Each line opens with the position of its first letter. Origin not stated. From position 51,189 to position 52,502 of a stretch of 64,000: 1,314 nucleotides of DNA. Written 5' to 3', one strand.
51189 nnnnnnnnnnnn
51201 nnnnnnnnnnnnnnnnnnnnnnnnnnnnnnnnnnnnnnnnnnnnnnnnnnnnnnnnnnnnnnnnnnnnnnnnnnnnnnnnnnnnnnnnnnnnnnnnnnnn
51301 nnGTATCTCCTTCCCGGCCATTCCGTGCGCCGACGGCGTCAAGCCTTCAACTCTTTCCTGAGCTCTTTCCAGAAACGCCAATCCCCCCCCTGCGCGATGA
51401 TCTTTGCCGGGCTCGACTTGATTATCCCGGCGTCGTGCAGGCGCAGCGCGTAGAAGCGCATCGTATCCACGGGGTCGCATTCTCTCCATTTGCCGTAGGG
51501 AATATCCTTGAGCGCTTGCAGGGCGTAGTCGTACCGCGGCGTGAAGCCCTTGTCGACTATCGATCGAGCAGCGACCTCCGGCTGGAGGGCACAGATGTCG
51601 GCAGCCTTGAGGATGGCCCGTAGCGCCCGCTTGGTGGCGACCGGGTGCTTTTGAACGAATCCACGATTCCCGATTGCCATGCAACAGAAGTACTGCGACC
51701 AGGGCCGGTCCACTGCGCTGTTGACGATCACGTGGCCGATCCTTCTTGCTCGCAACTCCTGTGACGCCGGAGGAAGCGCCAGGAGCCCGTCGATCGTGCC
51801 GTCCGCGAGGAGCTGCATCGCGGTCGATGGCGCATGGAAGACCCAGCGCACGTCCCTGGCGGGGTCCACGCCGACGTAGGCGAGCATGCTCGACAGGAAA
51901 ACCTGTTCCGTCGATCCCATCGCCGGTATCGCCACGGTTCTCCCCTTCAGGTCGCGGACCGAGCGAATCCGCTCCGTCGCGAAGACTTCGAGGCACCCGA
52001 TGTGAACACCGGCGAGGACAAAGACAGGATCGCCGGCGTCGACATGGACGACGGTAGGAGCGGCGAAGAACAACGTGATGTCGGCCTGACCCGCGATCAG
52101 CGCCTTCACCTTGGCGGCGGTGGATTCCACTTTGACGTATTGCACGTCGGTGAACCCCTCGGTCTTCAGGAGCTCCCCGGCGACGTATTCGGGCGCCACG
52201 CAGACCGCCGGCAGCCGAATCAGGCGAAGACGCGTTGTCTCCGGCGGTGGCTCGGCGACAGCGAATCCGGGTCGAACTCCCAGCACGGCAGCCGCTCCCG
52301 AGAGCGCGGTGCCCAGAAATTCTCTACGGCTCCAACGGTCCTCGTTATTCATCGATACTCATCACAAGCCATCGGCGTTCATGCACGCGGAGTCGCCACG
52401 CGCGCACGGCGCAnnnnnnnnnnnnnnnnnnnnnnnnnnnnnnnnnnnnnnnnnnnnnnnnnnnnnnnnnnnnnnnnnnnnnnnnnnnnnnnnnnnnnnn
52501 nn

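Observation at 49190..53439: Four tandem paralogs of a Tat-exported, Cys-rich NMT1-like binding protein with no cognate transporter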

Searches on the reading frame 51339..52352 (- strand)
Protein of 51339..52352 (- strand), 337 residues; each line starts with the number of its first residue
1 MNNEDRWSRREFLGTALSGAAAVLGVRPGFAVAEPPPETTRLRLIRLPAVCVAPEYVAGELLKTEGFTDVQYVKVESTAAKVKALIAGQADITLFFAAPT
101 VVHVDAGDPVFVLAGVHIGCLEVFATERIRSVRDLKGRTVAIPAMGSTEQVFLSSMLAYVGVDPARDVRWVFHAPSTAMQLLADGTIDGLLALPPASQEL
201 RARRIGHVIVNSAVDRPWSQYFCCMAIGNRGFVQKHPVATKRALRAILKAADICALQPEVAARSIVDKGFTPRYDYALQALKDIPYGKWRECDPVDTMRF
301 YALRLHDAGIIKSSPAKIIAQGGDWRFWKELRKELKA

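Call 3: search_protein_families(library=pfam, proteins=[window:51339-52352:-], max_evalue=0.01)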
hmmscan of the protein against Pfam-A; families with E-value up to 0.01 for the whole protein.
window:51339-52352:- (337 aa): 4 families
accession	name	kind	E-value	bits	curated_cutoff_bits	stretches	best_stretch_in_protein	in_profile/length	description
PF13379.11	NMT1_2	-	5.8e-20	72.6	24.7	1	37-262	3-245/252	NMT1-like family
PF09084.16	NMT1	-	1.6e-14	54.8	20.5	1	69-260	22-215/216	NMT1/THI5 like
PF12974.12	Phosphonate-bd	-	5.1e-08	33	27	1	63-188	24-158/242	ABC transporter, phosphonate, periplasmic substrate-binding protein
PF16868.10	NMT1_3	-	0.00023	21.3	27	1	125-192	99-166/289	NMT1-like family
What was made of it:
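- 51339..52352 (-): NMT1-like Tat/Cys protein, second gene (337 aa). This copy gives the numbering used in the report. Pfam NMT1_2 72.6 bits (call 3).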

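Call 9: find_homologous_proteins(query=window:51339-52352:-, max_evalue=0.00001)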
Query window:51339-52352:- (337 aa): 8000 proteins with E <= 0.00001 among 8000 candidates; the best 120 are listed.
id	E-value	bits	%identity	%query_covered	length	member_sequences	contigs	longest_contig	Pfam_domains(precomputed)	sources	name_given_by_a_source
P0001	1.7e-223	759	100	100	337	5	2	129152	PF13379.12,PF09084.17,PF12974.13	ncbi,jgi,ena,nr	ncbi:MAG TPA: ABC transporter substrate-binding protein [Burkholderiales bacterium]|nr:ABC transport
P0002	3.1e-193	660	85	100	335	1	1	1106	PF13379.12,PF09084.17,PF12974.13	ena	-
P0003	1.4e-184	631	81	100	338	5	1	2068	PF13379.12,PF09084.17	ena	-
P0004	3.9e-161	554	85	85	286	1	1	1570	PF13379.12,PF09084.17,PF12974.13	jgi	jgi:NitT/TauT family transport system substrate-binding protein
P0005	1.0e-159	549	73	98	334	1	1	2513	PF13379.12,PF09084.17,PF12974.13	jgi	jgi:NitT/TauT family transport system substrate-binding protein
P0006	1.7e-159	549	74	98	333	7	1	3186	PF13379.12,PF09084.17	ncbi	-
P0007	1.4e-153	529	70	100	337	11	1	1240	PF13379.12,PF09084.17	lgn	-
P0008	2.3e-152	525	66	99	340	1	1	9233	PF13379.12,PF09084.17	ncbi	-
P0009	1.4e-150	519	65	98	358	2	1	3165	PF13379.12,PF09084.17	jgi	jgi:NitT/TauT family transport system substrate-binding protein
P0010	6.9e-150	517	65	100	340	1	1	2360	PF13379.12,PF09084.17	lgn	-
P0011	1.3e-149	516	65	100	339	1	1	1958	PF13379.12,PF09084.17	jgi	jgi:NitT/TauT family transport system substrate-binding protein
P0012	1.4e-149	516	58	96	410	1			PF13379.12,PF09084.17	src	-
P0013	1.6e-149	516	61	98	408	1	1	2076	PF13379.12,PF09084.17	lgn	-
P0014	1.1e-148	513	67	92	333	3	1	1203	PF13379.12,PF09084.17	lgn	-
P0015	2.1e-148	512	64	100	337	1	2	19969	PF13379.12,PF09084.17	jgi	-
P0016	4.2e-148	511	64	100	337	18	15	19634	PF13379.12,PF09084.17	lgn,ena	-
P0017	4.3e-148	511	66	98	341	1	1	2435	PF13379.12,PF09084.17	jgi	jgi:NitT/TauT family transport system substrate-binding protein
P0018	9.7e-148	510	65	99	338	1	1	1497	PF13379.12,PF09084.17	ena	-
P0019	1.7e-147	509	63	99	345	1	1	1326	PF13379.12,PF09084.17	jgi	jgi:NitT/TauT family transport system substrate-binding protein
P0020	1.7e-147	509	63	99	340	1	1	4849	PF13379.12,PF09084.17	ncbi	-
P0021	2.2e-147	509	65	100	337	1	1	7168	PF13379.12,PF09084.17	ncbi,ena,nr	ncbi:MAG TPA: ABC transporter substrate-binding protein [Burkholderiales bacterium]|nr:ABC transport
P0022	3.0e-147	508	66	100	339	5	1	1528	PF13379.12,PF09084.17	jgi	jgi:NitT/TauT family transport system substrate-binding protein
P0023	3.5e-147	508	66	99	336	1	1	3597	PF13379.12,PF09084.17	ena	-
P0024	3.8e-147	508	64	100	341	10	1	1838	PF13379.12,PF09084.17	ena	-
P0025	6.3e-147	507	64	100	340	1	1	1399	PF13379.12,PF09084.17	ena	-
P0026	1.0e-146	507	65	98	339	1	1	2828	PF13379.12,PF09084.17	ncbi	-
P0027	1.5e-146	506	63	100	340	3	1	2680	PF13379.12,PF09084.17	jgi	jgi:NitT/TauT family transport system substrate-binding protein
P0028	1.7e-146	506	65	98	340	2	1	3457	PF13379.12,PF09084.17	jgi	-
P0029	1.7e-146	506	62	100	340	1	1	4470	PF13379.12,PF09084.17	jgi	jgi:NitT/TauT family transport system substrate-binding protein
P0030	1.8e-146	506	65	99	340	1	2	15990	PF13379.12,PF09084.17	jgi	jgi:NitT/TauT family transport system substrate-binding protein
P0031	1.9e-146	506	63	98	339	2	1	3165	PF13379.12,PF09084.17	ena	-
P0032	3.0e-146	505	64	98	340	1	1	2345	PF13379.12,PF09084.17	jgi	jgi:NitT/TauT family transport system substrate-binding protein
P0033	5.0e-146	504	62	100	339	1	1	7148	PF13379.12,PF09084.17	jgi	jgi:NitT/TauT family transport system substrate-binding protein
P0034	5.8e-146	504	64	98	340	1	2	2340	PF13379.12,PF09084.17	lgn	-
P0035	7.3e-146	504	64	99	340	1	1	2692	PF13379.12,PF09084.17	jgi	jgi:NitT/TauT family transport system substrate-binding protein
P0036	7.5e-146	504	64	99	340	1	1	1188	PF13379.12,PF09084.17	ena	-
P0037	8.2e-146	504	63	97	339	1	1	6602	PF13379.12,PF09084.17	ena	-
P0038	1.0e-145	503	63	100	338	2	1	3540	PF13379.12,PF09084.17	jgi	jgi:NitT/TauT family transport system substrate-binding protein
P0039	1.4e-145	503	63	99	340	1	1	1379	PF13379.12,PF09084.17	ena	-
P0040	1.5e-145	503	64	98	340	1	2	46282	PF13379.12,PF09084.17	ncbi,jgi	-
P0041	1.6e-145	503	64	98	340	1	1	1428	PF13379.12,PF09084.17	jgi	jgi:NitT/TauT family transport system substrate-binding protein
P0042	1.7e-145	503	64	98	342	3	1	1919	PF13379.12,PF09084.17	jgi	jgi:NitT/TauT family transport system substrate-binding protein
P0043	2.3e-145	502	63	99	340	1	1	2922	PF13379.12,PF09084.17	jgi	jgi:NitT/TauT family transport system substrate-binding protein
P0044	2.3e-145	502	64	98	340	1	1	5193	PF13379.12,PF09084.17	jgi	jgi:NitT/TauT family transport system substrate-binding protein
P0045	3.4e-145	502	65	98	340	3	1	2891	PF13379.12,PF09084.17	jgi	jgi:NitT/TauT family transport system substrate-binding protein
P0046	3.5e-145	502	63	99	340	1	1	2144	PF13379.12,PF09084.17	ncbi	-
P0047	3.8e-145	501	64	98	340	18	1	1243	PF13379.12,PF09084.17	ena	-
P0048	4.2e-145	501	64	98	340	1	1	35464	PF13379.12,PF09084.17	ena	-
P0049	4.8e-145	501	64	99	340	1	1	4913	PF13379.12,PF09084.17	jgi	jgi:NitT/TauT family transport system substrate-binding protein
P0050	5.2e-145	501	63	99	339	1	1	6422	PF13379.12,PF09084.17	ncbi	-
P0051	5.8e-145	501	64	98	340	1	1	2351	PF13379.12,PF09084.17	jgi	jgi:NitT/TauT family transport system substrate-binding protein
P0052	6.4e-145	501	65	98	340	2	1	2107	PF13379.12,PF09084.17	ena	-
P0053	6.8e-145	501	63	98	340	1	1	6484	PF13379.12,PF09084.17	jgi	jgi:NitT/TauT family transport system substrate-binding protein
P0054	7.3e-145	501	62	100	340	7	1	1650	PF13379.12,PF09084.17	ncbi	-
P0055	1.1e-144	500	64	98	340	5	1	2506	PF13379.12,PF09084.17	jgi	jgi:NitT/TauT family transport system substrate-binding protein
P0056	2.1e-144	499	64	100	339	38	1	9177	PF13379.12,PF09084.17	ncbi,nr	ncbi:MAG TPA: ABC transporter substrate-binding protein [Methylomirabilota bacterium]|nr:ABC transpo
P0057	2.4e-144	499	63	99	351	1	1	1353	PF13379.12,PF09084.17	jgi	jgi:NitT/TauT family transport system substrate-binding protein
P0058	2.5e-144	499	65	98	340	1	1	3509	PF13379.12,PF09084.17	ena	-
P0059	2.6e-144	499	64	98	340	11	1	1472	PF13379.12,PF09084.17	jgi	jgi:NitT/TauT family transport system substrate-binding protein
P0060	3.9e-144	498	63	100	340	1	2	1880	PF13379.12,PF09084.17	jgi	-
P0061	4.5e-144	498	63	98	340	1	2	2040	PF13379.12,PF09084.17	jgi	jgi:NitT/TauT family transport system substrate-binding protein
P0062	4.7e-144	498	63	99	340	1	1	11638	PF13379.12,PF09084.17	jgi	jgi:NitT/TauT family transport system substrate-binding protein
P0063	5.6e-144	498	64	99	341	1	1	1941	PF13379.12,PF09084.17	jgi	jgi:NitT/TauT family transport system substrate-binding protein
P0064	5.7e-144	498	65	99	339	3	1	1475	PF13379.12,PF09084.17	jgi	jgi:NitT/TauT family transport system substrate-binding protein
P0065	6.3e-144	497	62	99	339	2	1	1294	PF13379.12,PF09084.17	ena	-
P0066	6.4e-144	497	62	99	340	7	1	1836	PF13379.12,PF09084.17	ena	-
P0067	6.6e-144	497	63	98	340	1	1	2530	PF13379.12,PF09084.17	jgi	jgi:NitT/TauT family transport system substrate-binding protein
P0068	7.4e-144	497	63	100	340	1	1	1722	PF13379.12,PF09084.17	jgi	-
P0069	9.1e-144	497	62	99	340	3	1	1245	PF13379.12,PF09084.17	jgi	jgi:NitT/TauT family transport system substrate-binding protein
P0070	9.8e-144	497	65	97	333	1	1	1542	PF13379.12,PF09084.17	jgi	jgi:NitT/TauT family transport system substrate-binding protein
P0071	1.0e-143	497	62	100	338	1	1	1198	PF13379.12,PF09084.17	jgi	jgi:NitT/TauT family transport system substrate-binding protein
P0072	1.0e-143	497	63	98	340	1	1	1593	PF13379.12,PF09084.17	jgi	-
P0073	1.0e-143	497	62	99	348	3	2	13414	PF13379.12,PF09084.17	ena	-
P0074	1.2e-143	496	64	98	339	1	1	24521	PF13379.12,PF09084.17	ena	-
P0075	1.3e-143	496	63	99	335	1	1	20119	PF13379.12,PF09084.17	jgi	jgi:NitT/TauT family transport system substrate-binding protein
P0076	1.3e-143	496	64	98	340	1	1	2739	PF13379.12,PF09084.17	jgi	-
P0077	1.3e-143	496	63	98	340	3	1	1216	PF13379.12,PF09084.17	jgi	jgi:NitT/TauT family transport system substrate-binding protein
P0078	1.3e-143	496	62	100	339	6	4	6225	PF13379.12,PF09084.17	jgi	jgi:NitT/TauT family transport system substrate-binding protein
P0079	1.4e-143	496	63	98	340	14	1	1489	PF13379.12,PF09084.17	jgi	jgi:NitT/TauT family transport system substrate-binding protein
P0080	1.4e-143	496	62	98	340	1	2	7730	PF13379.12,PF09084.17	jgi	jgi:NitT/TauT family transport system substrate-binding protein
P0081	1.4e-143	496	63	99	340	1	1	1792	PF13379.12,PF09084.17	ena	-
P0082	1.4e-143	496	62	98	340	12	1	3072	PF13379.12,PF09084.17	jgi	jgi:NitT/TauT family transport system substrate-binding protein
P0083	1.4e-143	496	64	98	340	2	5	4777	PF13379.12,PF09084.17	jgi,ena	-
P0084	1.5e-143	496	62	100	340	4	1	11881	PF13379.12,PF09084.17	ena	-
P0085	1.7e-143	496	64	98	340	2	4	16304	PF13379.12,PF09084.17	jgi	jgi:NitT/TauT family transport system substrate-binding protein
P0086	1.7e-143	496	63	98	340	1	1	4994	PF13379.12,PF09084.17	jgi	jgi:NitT/TauT family transport system substrate-binding protein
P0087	1.7e-143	496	65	98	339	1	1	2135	PF13379.12,PF09084.17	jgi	jgi:NitT/TauT family transport system substrate-binding protein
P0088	1.7e-143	496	62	100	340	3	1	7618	PF13379.12,PF09084.17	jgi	jgi:NitT/TauT family transport system substrate-binding protein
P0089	1.8e-143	496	61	98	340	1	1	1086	PF13379.12,PF09084.17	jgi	jgi:NitT/TauT family transport system substrate-binding protein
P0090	1.8e-143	496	62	99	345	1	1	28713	PF13379.12,PF09084.17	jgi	jgi:NitT/TauT family transport system substrate-binding protein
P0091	2.3e-143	496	62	95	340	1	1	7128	PF13379.12,PF09084.17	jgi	jgi:NitT/TauT family transport system substrate-binding protein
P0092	3.3e-143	495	63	98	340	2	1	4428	PF13379.12,PF09084.17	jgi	-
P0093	3.4e-143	495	63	98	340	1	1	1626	PF13379.12,PF09084.17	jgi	jgi:NitT/TauT family transport system substrate-binding protein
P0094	4.3e-143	495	64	99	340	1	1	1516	PF13379.12,PF09084.17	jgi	jgi:NitT/TauT family transport system substrate-binding protein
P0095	4.5e-143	495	62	100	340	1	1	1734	PF13379.12,PF09084.17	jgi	jgi:NitT/TauT family transport system substrate-binding protein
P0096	4.8e-143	495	64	95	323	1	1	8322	PF13379.12,PF09084.17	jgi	jgi:NitT/TauT family transport system substrate-binding protein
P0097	6.0e-143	494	64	98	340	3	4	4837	PF13379.12,PF09084.17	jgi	jgi:NitT/TauT family transport system substrate-binding protein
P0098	6.7e-143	494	64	100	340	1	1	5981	PF13379.12,PF09084.17,PF16868.11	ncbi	-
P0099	6.9e-143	494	60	100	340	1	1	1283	PF13379.12,PF09084.17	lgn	-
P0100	7.1e-143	494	62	100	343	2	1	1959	PF13379.12,PF09084.17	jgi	jgi:NitT/TauT family transport system substrate-binding protein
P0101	7.4e-143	494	64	100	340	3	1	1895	PF13379.12,PF09084.17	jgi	jgi:NitT/TauT family transport system substrate-binding protein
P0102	8.3e-143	494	62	98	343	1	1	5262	PF13379.12,PF09084.17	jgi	jgi:NitT/TauT family transport system substrate-binding protein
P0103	8.3e-143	494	65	98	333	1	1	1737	PF13379.12,PF09084.17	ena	-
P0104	8.5e-143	494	62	98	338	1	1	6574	PF13379.12,PF09084.17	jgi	jgi:NitT/TauT family transport system substrate-binding protein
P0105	8.6e-143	494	64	100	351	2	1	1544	PF13379.12,PF09084.17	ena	-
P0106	9.0e-143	494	74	87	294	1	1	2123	PF13379.12,PF09084.17,PF12974.13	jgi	jgi:NitT/TauT family transport system substrate-binding protein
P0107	9.6e-143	494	61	100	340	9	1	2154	PF13379.12,PF09084.17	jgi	jgi:NitT/TauT family transport system substrate-binding protein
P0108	9.9e-143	494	63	100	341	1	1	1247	PF13379.12,PF09084.17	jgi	jgi:NitT/TauT family transport system substrate-binding protein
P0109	1.1e-142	493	62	100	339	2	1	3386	PF13379.12,PF09084.17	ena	-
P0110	1.3e-142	493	64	98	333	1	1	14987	PF13379.12,PF09084.17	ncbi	-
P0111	1.3e-142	493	63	99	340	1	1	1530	PF13379.12,PF09084.17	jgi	-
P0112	1.3e-142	493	64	98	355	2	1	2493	PF13379.12,PF09084.17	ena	-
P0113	1.4e-142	493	63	99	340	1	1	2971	PF13379.12,PF09084.17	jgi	jgi:NitT/TauT family transport system substrate-binding protein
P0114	1.8e-142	493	63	99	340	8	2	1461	PF13379.12,PF09084.17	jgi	jgi:NitT/TauT family transport system substrate-binding protein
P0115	1.8e-142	493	64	99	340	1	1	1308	PF13379.12,PF09084.17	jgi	-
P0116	1.9e-142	493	64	99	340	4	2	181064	PF13379.12,PF09084.17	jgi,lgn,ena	-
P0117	2.0e-142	493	63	98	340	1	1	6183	PF13379.12,PF09084.17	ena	-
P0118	2.1e-142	492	62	99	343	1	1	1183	PF13379.12,PF09084.17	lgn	-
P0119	2.4e-142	492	63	98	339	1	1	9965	PF13379.12,PF09084.17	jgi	jgi:NitT/TauT family transport system substrate-binding protein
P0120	2.7e-142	492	64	98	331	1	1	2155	PF13379.12,PF09084.17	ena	-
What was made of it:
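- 51339..52352 (-): P0001 is 100% identical and comes from a Burkholiales MAG (call 9).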

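Call 10: find_encoding_contigs(protein=P0116, flank=10000, max_places=3)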
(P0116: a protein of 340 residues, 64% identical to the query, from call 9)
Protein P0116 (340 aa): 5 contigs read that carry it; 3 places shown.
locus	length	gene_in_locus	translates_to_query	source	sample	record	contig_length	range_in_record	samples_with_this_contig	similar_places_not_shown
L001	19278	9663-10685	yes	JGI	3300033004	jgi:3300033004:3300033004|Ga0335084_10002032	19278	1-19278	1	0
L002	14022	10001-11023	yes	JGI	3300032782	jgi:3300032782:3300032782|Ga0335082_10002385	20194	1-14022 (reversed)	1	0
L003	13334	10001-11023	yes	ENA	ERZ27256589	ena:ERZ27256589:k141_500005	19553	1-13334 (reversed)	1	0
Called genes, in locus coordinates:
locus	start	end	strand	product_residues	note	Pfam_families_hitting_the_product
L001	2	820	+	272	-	?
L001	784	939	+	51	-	PF03597:FixS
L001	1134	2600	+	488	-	PF00115:COX1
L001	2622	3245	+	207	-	PF02433:FixO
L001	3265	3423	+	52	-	PF05545:FixQ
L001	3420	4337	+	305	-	PF14715:FixP_N, PF13442:Cytochrome_CBB3, PF00034:Cytochrom_C, PF13442:Cytochrome_CBB3, PF00034:Cytochrom_C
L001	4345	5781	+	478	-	PF12801:Fer4_5, PF12838:Fer4_7 (faint), PF13187:Fer4_9 (faint), PF13484:Fer4_16 (faint), PF13534:Fer4_17 (faint), PF13183:Fer4_8 (faint), PF13746:Fer4_18, PF11614:FixG_C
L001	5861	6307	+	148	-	PF05751:FixH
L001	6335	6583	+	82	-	-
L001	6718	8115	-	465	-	PF07690:MFS_1, PF00083:Sugar_tr, PF03137:OATP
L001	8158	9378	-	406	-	PF01569:PAP2, PF22778:VCPO_2nd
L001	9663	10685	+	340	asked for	PF13379:NMT1_2, PF09084:NMT1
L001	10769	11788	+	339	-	PF13379:NMT1_2, PF09084:NMT1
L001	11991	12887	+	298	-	PF13379:NMT1_2, PF09084:NMT1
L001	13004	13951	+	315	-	PF13379:NMT1_2, PF09084:NMT1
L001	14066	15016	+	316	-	PF09084:NMT1, PF13379:NMT1_2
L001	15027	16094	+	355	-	PF13379:NMT1_2, PF09084:NMT1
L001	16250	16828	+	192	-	PF00578:AhpC-TSA, PF08534:Redoxin (weak), PF02630:SCO1-SenC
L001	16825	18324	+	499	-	PF12729:4HB_MCP_1 (weak), PF00672:HAMP, PF00512:HisKA, PF02518:HATPase_c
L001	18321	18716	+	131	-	PF00072:Response_reg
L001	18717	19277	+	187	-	?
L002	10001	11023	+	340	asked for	PF13379:NMT1_2, PF09084:NMT1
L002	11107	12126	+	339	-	PF13379:NMT1_2, PF09084:NMT1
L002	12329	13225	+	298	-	PF13379:NMT1_2, PF09084:NMT1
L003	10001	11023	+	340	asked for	PF13379:NMT1_2, PF09084:NMT1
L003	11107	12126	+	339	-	PF13379:NMT1_2, PF09084:NMT1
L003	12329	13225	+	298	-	PF13379:NMT1_2, PF09084:NMT1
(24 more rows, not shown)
